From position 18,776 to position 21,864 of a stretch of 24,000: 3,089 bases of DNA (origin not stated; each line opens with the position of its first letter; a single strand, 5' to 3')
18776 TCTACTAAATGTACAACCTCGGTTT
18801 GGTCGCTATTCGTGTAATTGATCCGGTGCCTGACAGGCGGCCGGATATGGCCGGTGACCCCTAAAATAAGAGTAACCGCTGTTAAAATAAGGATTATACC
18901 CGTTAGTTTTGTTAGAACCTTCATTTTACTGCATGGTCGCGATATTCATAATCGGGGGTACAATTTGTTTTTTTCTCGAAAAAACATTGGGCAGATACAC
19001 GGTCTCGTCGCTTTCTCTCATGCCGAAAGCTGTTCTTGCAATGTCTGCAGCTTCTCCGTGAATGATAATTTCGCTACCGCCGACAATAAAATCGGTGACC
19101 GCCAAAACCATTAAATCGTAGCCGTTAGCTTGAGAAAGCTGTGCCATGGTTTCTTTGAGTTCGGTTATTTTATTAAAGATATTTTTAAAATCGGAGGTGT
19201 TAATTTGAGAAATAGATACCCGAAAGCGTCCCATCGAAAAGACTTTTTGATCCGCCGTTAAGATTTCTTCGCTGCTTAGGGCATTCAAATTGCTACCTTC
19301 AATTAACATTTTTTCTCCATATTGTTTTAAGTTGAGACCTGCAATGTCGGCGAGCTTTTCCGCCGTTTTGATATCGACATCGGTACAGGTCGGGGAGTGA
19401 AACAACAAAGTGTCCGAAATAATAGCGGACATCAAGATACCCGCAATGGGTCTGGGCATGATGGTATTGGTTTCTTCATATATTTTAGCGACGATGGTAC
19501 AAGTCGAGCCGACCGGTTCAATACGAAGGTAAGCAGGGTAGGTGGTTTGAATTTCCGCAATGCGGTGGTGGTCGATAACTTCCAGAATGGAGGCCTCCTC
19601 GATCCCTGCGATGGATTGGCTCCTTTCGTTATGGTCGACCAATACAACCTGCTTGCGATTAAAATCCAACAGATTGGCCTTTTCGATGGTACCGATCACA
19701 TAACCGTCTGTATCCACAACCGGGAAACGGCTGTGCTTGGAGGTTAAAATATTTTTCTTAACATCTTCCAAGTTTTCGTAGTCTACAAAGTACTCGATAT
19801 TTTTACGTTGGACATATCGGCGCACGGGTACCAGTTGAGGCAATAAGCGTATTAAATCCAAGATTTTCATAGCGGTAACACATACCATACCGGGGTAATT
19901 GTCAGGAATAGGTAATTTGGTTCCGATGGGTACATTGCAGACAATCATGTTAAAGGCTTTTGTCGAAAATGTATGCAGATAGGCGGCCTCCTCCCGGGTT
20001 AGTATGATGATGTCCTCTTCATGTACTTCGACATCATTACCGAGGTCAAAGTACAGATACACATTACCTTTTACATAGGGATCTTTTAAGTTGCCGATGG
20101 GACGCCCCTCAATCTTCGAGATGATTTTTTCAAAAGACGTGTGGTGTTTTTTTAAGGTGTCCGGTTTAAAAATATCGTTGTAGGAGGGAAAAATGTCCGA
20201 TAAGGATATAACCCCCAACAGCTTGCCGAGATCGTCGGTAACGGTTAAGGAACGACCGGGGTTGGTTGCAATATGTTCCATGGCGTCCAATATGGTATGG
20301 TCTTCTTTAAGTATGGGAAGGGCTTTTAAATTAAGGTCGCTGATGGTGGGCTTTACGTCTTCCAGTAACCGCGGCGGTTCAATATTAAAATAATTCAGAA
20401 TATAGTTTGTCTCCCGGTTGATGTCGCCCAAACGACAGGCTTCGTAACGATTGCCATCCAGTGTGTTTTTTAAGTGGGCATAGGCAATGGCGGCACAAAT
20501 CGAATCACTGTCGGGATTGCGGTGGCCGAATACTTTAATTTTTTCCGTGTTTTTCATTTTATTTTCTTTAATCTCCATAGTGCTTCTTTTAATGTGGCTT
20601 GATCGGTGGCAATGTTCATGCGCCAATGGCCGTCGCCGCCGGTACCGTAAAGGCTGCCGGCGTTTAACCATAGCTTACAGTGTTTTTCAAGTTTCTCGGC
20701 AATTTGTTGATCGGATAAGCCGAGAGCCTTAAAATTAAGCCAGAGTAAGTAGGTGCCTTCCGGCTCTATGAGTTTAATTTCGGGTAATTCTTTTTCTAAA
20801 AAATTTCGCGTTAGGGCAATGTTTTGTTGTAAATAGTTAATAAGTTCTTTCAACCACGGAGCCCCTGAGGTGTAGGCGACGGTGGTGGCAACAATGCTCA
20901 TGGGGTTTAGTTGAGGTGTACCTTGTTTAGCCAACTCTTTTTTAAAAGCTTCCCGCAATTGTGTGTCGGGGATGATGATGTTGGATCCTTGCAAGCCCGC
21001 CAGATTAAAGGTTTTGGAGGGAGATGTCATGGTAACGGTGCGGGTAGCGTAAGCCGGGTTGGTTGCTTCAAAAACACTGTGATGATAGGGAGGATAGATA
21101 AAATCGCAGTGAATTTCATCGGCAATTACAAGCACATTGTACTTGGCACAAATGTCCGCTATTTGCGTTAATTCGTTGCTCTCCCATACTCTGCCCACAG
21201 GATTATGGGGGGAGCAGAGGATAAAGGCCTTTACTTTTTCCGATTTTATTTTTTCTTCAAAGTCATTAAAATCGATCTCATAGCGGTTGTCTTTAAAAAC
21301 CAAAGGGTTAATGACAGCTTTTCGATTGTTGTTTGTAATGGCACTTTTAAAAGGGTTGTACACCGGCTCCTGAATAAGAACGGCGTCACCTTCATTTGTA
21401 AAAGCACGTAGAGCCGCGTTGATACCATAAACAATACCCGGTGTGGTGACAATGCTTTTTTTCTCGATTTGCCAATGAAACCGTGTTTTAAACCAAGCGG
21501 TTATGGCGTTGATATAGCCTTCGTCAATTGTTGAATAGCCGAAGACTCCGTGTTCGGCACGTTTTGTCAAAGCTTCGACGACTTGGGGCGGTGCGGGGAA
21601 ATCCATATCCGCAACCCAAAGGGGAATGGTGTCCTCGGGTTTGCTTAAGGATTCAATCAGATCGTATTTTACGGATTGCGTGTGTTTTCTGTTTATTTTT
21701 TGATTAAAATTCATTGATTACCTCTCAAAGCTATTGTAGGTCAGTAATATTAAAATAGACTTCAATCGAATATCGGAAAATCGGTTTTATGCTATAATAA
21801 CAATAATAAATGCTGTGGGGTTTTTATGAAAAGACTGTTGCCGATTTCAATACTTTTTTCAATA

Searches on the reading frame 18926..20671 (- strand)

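Call 9: search_protein_families(library=ncbifam, proteins=[window:18926-20671:-], max_evalue=0.00001)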
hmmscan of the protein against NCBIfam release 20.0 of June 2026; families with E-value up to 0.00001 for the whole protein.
window:18926-20671:- (581 aa): 11 families
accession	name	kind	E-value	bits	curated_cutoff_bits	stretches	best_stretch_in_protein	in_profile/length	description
NF011443.0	PRK14869.1-5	equivalog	1.5e-163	545.1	335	1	42-577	3-543/546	putative manganese-dependent inorganic diphosphatase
NF011441.0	PRK14869.1-3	equivalog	1.1e-145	486.4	753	1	43-579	3-544/548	putative manganese-dependent inorganic diphosphatase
NF011440.0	PRK14869.1-2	equivalog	1e-142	476.5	746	1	45-576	4-535/541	putative manganese-dependent inorganic diphosphatase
NF011442.0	PRK14869.1-4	equivalog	1.1e-120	403.6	400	1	42-576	3-537/543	putative manganese-dependent inorganic diphosphatase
NF011449.0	PRK14869.2-5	equivalog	3.3e-110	369.2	411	2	287-577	154-444/451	putative manganese-dependent inorganic diphosphatase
NF003877.0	PRK05427.1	equivalog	6.3e-106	354.3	283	2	338-576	65-304/308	manganese-dependent inorganic pyrophosphatase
NF011444.0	PRK14869.1-6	equivalog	5.8e-102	342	1105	1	44-577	4-543/547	putative manganese-dependent inorganic diphosphatase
NF011447.0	PRK14869.2-3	equivalog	3.5e-96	322.9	522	1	43-576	2-538/540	putative manganese-dependent inorganic diphosphatase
NF011445.0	PRK14869.2-1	equivalog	1.5e-85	287.7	483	2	288-577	255-544/548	putative manganese-dependent inorganic diphosphatase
NF011446.0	PRK14869.2-2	equivalog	7.7e-83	278.8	601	2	290-576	269-555/576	putative manganese-dependent inorganic diphosphatase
NF011448.0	PRK14869.2-4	equivalog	1.3e-76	258.1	562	2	292-576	272-558/563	putative manganese-dependent inorganic diphosphatase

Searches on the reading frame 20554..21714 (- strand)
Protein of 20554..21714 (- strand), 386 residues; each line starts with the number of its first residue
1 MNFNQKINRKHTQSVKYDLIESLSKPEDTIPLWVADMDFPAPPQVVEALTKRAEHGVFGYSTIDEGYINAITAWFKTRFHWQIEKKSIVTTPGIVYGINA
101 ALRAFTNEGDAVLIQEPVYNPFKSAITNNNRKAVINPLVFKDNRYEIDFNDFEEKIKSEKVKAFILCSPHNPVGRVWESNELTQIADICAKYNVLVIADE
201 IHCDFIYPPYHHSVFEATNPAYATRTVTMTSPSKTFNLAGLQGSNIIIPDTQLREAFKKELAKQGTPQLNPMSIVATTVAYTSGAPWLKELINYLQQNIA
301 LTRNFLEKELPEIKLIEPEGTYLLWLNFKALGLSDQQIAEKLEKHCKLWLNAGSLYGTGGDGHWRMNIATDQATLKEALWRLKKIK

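Call 9: search_protein_families(library=ncbifam, proteins=[window:20554-21714:-], max_evalue=0.00001)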
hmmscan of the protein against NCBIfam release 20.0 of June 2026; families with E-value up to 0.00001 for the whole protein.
window:20554-21714:- (386 aa): 66 families (the best 25 are shown)
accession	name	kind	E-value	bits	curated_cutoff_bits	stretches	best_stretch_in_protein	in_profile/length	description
TIGR04350.1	C_S_lyase_PatB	subfamily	1.6e-141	471.7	340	1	3-384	1-381/384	PatB family C-S lyase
NF004975.0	PRK06348.1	equivalog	3.2e-45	154.8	549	1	5-386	4-383/384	pyridoxal phosphate-dependent aminotransferase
NF005816.0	PRK07682.1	equivalog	1.1e-42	146.1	620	1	24-384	26-381/390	aminotransferase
NF041364.1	GntC_guanitoxin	equivalog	3.3e-40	138.1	415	1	34-384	5-355/356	guanitoxin biosynthesis PLP-dependent (S)-gamma-hydroxy-L-arginine cyclodehydratase GntC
NF006229.0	PRK08361.1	equivalog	2.5e-37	128.8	624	1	16-384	22-386/391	aspartate aminotransferase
NF004770.0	PRK06108.1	subfamily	4.3e-35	121.3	422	1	13-384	22-390/396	pyridoxal phosphate-dependent aminotransferase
NF041091.1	asp_aminotase_Arch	equivalog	1.4e-34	119.6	550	1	5-384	5-373/376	aspartate aminotransferase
NF005855.0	PRK07777.1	equivalog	2e-34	119.6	553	1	41-346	42-345/391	pyridoxal phosphate-dependent aminotransferase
NF006756.0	PRK09276.1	subfamily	4.4e-33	114.8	507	1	22-385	26-385/387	LL-diaminopimelate aminotransferase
NF005817.0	PRK07683.1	equivalog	7.1e-33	113.8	575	1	19-384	20-379/387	aminotransferase A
NF006569.0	PRK09082.1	subfamily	2.4e-32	112.5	420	1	28-385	31-386/386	methionine aminotransferase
TIGR03540.1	DapC_direct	equivalog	2.5e-32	112.2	593.25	1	22-384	24-382/383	LL-diaminopimelate aminotransferase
NF005744.0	PRK07568.1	subfamily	1.3e-30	106.5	389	1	34-323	37-321/398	pyridoxal phosphate-dependent aminotransferase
TIGR01265.1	tyr_nico_aTase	subfamily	5.7e-30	104.6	292.45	1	37-384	45-397/403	tyrosine/nicotianamine family aminotransferase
NF004621.0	PRK05957.1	equivalog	6.3e-30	104.2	498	1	29-384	29-381/389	pyridoxal phosphate-dependent aminotransferase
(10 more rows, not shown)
